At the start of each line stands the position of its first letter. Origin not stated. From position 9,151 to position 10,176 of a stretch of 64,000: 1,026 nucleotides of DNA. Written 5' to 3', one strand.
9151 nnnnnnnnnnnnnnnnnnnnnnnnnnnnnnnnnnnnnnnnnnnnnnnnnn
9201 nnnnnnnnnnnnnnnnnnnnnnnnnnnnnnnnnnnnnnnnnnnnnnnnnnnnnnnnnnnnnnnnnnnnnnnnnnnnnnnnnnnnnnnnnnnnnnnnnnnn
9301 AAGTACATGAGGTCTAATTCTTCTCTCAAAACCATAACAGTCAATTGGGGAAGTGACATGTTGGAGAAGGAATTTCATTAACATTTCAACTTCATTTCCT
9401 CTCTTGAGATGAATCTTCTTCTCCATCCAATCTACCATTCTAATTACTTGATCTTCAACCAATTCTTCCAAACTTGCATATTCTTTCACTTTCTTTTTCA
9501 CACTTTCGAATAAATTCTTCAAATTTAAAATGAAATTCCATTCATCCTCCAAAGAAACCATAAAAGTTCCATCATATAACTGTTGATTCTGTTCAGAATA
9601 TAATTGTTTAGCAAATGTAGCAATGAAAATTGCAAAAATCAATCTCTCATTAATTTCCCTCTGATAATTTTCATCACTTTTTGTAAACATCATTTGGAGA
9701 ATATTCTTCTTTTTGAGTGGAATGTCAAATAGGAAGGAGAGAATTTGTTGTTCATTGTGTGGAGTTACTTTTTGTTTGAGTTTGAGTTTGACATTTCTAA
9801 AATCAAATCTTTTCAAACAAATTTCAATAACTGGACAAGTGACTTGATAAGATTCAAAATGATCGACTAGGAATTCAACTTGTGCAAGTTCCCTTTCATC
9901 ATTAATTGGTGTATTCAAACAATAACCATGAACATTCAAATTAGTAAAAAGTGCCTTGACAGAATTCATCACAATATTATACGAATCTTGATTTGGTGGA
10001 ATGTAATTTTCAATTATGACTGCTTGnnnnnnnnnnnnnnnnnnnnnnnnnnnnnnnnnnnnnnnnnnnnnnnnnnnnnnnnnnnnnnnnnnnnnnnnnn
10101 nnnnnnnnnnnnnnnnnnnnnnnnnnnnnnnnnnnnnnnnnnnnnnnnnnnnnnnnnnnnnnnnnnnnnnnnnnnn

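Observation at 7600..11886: Roco-like 1428-aa protein in which both the GTPase-like and kinase-like domains look catalytically dead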

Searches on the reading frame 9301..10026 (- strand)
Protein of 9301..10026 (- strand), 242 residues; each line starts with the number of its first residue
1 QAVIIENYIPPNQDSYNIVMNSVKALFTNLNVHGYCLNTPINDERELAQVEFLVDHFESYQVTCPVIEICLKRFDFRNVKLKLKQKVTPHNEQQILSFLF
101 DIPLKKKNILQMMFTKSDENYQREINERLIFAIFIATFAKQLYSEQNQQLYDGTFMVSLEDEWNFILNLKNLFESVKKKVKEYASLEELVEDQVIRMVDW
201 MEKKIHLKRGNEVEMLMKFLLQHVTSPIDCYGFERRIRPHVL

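Call 12: search_solved_structures(query=A2, max_evalue=10, show_alignments=2)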
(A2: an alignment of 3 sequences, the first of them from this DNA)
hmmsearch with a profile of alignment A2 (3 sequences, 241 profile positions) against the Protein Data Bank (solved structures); distinct sequences matched with E-value up to 10: 2.
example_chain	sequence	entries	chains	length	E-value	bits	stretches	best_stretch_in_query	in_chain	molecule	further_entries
5cjs_D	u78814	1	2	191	0.11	15.3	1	12-71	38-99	Designed influenza hemagglutinin stem #4454, HA2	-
7c2f_B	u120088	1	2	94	1.4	11.7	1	188-238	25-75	Gelsolin-like domain-containing protein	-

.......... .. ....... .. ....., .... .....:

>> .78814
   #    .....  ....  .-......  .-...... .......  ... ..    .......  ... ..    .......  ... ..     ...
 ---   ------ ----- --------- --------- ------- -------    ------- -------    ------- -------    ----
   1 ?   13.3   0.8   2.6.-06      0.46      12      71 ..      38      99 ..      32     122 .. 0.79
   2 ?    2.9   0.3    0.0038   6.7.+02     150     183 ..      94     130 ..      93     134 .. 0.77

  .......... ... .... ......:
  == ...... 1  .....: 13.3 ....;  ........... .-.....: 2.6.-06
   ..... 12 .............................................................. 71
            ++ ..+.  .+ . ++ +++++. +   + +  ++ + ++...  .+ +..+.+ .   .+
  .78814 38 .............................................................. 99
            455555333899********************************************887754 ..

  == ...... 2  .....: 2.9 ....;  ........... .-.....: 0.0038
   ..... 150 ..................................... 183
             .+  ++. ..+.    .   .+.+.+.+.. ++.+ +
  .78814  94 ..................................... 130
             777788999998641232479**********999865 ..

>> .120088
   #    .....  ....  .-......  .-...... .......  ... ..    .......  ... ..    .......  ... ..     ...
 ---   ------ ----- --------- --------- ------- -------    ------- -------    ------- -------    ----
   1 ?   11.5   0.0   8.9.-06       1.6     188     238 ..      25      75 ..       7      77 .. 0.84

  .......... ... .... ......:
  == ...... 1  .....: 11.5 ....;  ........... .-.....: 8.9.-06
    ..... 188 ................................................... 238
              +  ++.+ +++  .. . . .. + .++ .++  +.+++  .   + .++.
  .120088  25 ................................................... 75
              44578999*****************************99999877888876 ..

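Call 19: predict_structure(alignment_id=A2)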
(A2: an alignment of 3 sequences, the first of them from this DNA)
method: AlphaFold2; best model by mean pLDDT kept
length: 242 residues; sequences in the alignment: 3
mean_pLDDT: 46.6   pTM: 0.36
mean pLDDT of the five models: 46.6, 46.6, 44.7, 42.9, 42.2
residues with pLDDT >= 90: 0; 70-90: 0; 50-70: 89; < 50: 153
segments of 3 or more residues with pLDDT < 50: 1-13, 22-87, 135-159, 204-242
pLDDT, mean of each block of 10 residues (from residue 1): 35 49 47 41 42 39 38 38 46 60 60 58 57 49 40 43 54 55 52 53 43 45 39 38 31
secondary structure, 60 per line:
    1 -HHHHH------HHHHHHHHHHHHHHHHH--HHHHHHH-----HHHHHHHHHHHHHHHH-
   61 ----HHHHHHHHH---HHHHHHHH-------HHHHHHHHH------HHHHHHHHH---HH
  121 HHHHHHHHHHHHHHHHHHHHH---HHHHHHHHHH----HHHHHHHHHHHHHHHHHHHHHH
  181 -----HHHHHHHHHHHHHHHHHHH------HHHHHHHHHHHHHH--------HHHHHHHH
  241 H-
elements in order: H2-6 H13-29 H32-38 H44-59 H65-73 H77-84 H92-100 H107-115 H119-141 H145-154 H159-180 H186-204 H211-224 H233-241

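Call 21: search_protein_representatives(alignment_id=A2)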
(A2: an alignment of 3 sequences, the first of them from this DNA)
Query: 3 sequences, 241 profile positions. Proteins with E-value up to 0.001 (for the whole library): 2; up to 1e-10: 2; up to 1e-30: 2. The best 2 are listed.
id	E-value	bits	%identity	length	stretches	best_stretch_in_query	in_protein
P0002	1.2e-148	509.6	-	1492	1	1-241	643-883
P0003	1.3e-86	306.5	-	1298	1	17-240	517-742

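Call 24: list_cluster_members(proteins=[P0003, P0001, window:7603-11886:-])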
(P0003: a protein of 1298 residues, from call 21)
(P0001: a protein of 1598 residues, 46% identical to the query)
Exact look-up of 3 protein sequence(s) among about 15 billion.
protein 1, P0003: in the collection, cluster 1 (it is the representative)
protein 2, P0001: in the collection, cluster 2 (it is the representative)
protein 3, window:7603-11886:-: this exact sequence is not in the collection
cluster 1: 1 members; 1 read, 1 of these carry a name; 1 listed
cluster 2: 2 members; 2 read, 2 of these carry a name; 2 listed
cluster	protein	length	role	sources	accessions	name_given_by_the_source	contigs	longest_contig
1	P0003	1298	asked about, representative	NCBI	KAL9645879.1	hypothetical protein ABK040_003609 [Willaertia magna]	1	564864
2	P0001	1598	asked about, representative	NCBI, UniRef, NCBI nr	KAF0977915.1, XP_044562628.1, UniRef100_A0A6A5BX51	hypothetical protein FDP41_003237 [Naegleria fowleri] | non-specific serine/threonine protein kinase n=1 Tax=Naegleria fowleri TaxID=5763 ... | uncharacterized protein FDP41_003237 [Naegleria fowleri]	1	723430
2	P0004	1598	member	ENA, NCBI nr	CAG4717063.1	unnamed protein product [Naegleria fowleri]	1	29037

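Call 49: fold_search(model_id=the predicted structure, library=pdb)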
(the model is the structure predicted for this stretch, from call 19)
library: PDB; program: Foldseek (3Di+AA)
matches with E <= 10: 41; with E <= 0.001: 0
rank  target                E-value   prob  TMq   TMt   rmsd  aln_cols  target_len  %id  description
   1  8wqf_F                2.1e+00  0.14  0.21  0.19  10.1       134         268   14  cryo-EM structure of CUL2-RBX1-ELOB-ELOC-FEM1B bound with the C-degron of CUX1 (conformation 2) (released 2024-04-03)
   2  4mu6                  3.6e+00  0.02  0.12  0.11  36.8       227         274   15  Crystal Structure of the N-terminal domain of Effector Protein LegC3 from Legionella pneumophila (released 2013-12-11)
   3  8fit_A                4.0e+00  0.11  0.23  0.24  13.2       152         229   15  Multi-state design of two-state switchable hinge proteins (released 2023-08-16)
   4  6v37_A                4.2e+00  0.02  0.13  0.12  25.1       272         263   13  K2P2.1(TREK-1)I110D:RuR:ML335 bound channel structure (released 2020-02-26)
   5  6zbc_D                4.9e+00  0.06  0.20  0.24  25.9       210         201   12  Merozoite surface protein 1 (MSP-1) from Plasmodium falciparum, main conformation (released 2021-05-19)
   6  9lu9_A                4.9e+00  0.02  0.13  0.13  28.3       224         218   12  The chimeric flagellar motor complex between MotA1B1 from Paenibacillus sp. TCA20 and MotAB from E.coli, state 1 (released 2025-04-09)
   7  6xmd_B                5.2e+00  0.04  0.19  0.24  23.4       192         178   13  SM Protein Vps45 in Complex with Qa SNARE Tlg2 (1-310) (released 2020-08-19)
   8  7xya_F                5.2e+00  0.03  0.13  0.10  23.2       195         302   11  The cryo-EM structure of an AlpA-loading complex (released 2022-07-20)
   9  5qsu_D                6.0e+00  0.06  0.23  0.19  15.0       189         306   12  PanDDA analysis group deposition -- Crystal Structure of human STAG1 in complex with Z2856434926 (released 2019-08-21)
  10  9cbc_B                6.0e+00  0.01  0.12  0.03  52.1       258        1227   14  Yersinia entomophaga holotoxin complex in pore conformation (released 2025-12-31)
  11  5cwm                  6.3e+00  0.08  0.28  0.29  19.9       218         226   15  Crystal structure of de novo designed helical repeat protein DHR64 (released 2015-12-16)
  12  9j79_P                6.3e+00  0.07  0.21  0.11  11.4       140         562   11  Cryo-EM structure of CRL2-FEM1B bound with TOM20(tetramer) (released 2025-04-09)
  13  4di3_A                6.7e+00  0.05  0.20  0.18  14.9       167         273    8  Crystal structure of a 2:1 complex of Treponema pallidum TatP(T) (Tp0957) bound to TatT (Tp0956) (released 2012-05-23)
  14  3g67_B                6.7e+00  0.02  0.13  0.14  36.3       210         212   17  Crystal Structure of a Soluble Chemoreceptor from Thermotoga maritima (released 2009-07-28)
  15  3qb5_A                7.0e+00  0.03  0.18  0.19  19.6       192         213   11  Human C3PO complex in the presence of MnSO4 (released 2011-05-11)
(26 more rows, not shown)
